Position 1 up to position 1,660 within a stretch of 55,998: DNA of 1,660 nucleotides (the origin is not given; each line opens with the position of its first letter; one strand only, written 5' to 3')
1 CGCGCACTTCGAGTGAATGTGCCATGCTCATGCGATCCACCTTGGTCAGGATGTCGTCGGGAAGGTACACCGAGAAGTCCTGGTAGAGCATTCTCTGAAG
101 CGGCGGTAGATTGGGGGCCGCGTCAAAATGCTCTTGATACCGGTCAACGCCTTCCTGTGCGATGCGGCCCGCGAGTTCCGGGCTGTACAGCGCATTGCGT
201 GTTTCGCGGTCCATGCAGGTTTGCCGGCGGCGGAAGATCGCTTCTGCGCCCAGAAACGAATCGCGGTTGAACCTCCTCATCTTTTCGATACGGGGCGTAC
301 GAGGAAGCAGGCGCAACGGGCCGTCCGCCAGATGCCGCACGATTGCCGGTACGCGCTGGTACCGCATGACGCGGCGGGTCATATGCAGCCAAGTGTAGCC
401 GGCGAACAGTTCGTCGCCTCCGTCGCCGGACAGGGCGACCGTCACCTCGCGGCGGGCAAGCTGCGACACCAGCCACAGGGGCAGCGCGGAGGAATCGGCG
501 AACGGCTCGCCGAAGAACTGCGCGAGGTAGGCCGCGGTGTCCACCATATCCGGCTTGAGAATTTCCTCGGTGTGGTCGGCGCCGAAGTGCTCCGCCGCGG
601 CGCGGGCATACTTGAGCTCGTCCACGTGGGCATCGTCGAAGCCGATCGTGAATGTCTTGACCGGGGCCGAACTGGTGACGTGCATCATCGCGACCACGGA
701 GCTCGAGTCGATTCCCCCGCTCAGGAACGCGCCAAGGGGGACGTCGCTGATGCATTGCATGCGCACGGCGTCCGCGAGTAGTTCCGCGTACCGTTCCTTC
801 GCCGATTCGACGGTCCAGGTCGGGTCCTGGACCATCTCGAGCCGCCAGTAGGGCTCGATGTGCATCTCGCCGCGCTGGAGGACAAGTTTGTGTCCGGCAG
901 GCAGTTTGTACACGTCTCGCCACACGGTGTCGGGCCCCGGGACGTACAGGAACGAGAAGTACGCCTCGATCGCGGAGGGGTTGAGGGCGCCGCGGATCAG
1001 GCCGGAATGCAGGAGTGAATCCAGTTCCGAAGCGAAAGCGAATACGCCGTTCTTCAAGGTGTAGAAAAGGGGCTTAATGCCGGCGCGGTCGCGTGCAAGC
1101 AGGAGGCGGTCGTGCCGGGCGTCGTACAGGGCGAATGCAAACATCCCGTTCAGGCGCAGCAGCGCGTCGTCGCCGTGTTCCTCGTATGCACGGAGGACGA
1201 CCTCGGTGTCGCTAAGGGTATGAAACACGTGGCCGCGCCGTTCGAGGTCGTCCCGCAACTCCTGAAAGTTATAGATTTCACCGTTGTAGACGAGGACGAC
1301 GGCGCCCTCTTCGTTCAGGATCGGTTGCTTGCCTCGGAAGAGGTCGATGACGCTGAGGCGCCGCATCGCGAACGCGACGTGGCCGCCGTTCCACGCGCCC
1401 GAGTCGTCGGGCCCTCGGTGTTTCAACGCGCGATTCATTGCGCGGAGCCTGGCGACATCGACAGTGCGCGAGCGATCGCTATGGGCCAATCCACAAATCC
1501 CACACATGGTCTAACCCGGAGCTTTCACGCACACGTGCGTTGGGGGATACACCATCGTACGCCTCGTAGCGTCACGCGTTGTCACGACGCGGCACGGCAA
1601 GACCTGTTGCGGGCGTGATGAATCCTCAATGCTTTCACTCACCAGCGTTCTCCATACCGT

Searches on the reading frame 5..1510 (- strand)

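Call 47: search_protein_families(library=pfam, proteins=[window:5-1510:-], max_evalue=0.001)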
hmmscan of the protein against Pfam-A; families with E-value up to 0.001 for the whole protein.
window:5-1510:- (502 aa): 4 families
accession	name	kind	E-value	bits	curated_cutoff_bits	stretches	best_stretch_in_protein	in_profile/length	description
PF00733.27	Asn_synthase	-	1.6e-64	219.2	21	1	241-502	2-237/354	Asparagine synthase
PF13537.11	GATase_7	-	4.5e-45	153.1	25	1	50-167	2-122/123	Glutamine amidotransferase domain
PF13522.11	GATase_6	-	9.3e-41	139.3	27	1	34-162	1-130/130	Glutamine amidotransferase domain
PF12481.13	DUF3700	-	0.00086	19.3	27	0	114-161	123-171/228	Aluminium induced protein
